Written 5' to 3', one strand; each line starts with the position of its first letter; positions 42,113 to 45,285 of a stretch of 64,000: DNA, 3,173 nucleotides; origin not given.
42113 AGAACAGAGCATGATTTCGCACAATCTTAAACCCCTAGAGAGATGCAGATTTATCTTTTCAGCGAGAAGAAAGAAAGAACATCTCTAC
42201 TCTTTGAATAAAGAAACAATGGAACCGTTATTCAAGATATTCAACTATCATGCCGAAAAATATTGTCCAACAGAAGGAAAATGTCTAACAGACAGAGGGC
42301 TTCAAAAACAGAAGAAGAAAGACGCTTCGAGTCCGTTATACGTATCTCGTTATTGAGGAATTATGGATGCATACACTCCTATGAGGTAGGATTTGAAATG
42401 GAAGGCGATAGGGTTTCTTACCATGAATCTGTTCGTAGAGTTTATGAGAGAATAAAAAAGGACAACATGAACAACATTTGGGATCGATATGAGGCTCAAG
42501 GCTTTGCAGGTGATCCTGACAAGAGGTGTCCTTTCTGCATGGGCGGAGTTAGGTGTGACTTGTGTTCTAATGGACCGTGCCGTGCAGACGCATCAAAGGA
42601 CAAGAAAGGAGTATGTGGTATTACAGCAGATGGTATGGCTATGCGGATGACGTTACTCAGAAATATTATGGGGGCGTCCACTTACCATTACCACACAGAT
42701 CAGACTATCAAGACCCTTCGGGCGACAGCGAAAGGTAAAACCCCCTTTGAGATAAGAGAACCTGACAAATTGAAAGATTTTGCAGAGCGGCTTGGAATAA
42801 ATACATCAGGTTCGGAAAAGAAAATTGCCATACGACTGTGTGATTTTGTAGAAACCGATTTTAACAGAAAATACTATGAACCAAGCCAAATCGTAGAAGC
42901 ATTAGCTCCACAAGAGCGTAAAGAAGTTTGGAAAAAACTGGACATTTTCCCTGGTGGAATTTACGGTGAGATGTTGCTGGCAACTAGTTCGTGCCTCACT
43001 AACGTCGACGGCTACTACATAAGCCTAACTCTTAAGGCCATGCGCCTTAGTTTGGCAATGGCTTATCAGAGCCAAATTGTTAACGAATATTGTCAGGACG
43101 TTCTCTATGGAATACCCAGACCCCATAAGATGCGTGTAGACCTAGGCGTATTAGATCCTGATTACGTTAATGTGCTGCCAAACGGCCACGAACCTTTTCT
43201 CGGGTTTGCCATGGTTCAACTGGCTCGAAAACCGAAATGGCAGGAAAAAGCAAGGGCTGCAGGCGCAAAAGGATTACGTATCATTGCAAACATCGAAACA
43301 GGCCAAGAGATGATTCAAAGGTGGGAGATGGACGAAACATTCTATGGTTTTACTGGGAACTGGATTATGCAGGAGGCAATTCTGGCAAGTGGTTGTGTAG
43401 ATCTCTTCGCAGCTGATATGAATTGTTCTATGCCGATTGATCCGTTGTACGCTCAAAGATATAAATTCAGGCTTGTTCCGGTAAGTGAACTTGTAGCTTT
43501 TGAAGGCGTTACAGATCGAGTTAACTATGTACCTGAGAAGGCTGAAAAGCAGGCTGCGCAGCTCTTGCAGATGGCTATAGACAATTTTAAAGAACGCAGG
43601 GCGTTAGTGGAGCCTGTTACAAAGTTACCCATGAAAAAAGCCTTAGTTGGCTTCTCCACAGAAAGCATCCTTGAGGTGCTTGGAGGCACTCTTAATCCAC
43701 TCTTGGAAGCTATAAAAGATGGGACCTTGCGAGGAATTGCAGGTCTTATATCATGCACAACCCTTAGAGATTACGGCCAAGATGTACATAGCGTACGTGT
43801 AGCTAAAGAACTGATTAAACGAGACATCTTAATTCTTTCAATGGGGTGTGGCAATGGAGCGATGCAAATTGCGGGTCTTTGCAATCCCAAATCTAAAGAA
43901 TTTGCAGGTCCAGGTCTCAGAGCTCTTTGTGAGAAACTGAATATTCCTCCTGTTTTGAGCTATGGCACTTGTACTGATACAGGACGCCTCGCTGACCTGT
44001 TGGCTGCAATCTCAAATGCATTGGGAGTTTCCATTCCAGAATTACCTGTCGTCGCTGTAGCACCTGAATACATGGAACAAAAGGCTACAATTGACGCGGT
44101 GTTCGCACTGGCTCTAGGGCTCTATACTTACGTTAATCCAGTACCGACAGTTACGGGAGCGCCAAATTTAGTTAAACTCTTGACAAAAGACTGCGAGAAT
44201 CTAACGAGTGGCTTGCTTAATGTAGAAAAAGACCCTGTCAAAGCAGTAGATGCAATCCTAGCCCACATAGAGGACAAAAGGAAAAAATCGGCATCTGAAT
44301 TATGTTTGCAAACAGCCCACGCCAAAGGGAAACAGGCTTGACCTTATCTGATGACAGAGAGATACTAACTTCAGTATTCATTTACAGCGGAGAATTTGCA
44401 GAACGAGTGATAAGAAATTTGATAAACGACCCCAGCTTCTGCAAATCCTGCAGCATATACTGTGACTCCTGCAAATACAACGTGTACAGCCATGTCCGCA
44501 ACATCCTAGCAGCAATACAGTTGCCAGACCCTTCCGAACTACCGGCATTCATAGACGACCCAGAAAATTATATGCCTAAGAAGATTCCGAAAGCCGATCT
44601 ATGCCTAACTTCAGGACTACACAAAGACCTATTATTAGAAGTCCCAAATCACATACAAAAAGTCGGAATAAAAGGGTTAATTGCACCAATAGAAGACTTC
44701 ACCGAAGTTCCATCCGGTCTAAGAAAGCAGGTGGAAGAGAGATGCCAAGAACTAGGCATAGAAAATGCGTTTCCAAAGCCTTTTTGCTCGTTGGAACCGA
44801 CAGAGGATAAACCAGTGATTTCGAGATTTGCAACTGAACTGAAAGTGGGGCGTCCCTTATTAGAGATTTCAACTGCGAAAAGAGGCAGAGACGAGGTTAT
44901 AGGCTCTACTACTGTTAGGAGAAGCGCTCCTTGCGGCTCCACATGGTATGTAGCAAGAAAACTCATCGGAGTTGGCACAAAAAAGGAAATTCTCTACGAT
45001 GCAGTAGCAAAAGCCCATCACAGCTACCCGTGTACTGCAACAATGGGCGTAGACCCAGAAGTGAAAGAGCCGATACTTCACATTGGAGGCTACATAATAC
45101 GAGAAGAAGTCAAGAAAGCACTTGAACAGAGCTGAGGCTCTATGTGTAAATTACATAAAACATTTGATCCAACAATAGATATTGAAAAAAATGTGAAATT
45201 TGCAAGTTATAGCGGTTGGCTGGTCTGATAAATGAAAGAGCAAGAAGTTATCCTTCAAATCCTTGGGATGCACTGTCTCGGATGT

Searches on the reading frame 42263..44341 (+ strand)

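Call 79: search_protein_families(library=pfam, proteins=[window:42263-44341:+], max_evalue=0.01)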
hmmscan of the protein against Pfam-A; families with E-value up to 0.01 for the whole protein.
window:42263-44341:+ (692 aa): 1 family
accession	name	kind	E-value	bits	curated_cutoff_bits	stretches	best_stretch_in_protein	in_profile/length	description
PF03063.25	Prismane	-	6.9e-142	474.1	27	1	97-658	2-512/513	Prismane/CO dehydrogenase family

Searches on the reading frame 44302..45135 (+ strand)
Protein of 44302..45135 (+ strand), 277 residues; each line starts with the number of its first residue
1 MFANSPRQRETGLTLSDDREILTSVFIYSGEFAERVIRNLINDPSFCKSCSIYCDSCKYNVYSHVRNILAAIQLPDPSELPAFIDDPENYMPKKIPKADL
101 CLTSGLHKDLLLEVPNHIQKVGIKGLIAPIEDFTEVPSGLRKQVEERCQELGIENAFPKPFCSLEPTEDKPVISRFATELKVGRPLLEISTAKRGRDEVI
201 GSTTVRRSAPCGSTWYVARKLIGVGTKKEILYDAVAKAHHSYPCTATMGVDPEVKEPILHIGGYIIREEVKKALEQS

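Call 79: search_protein_families(library=pfam, proteins=[window:44302-45135:+], max_evalue=0.01)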
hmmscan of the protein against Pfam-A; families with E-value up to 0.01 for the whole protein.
window:44302-45135:+ (277 aa): 1 family
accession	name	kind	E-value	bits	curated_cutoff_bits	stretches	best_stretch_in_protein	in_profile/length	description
PF02593.20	DUF166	-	3.1e-60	204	24.4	1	25-275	1-220/221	Domain of unknown function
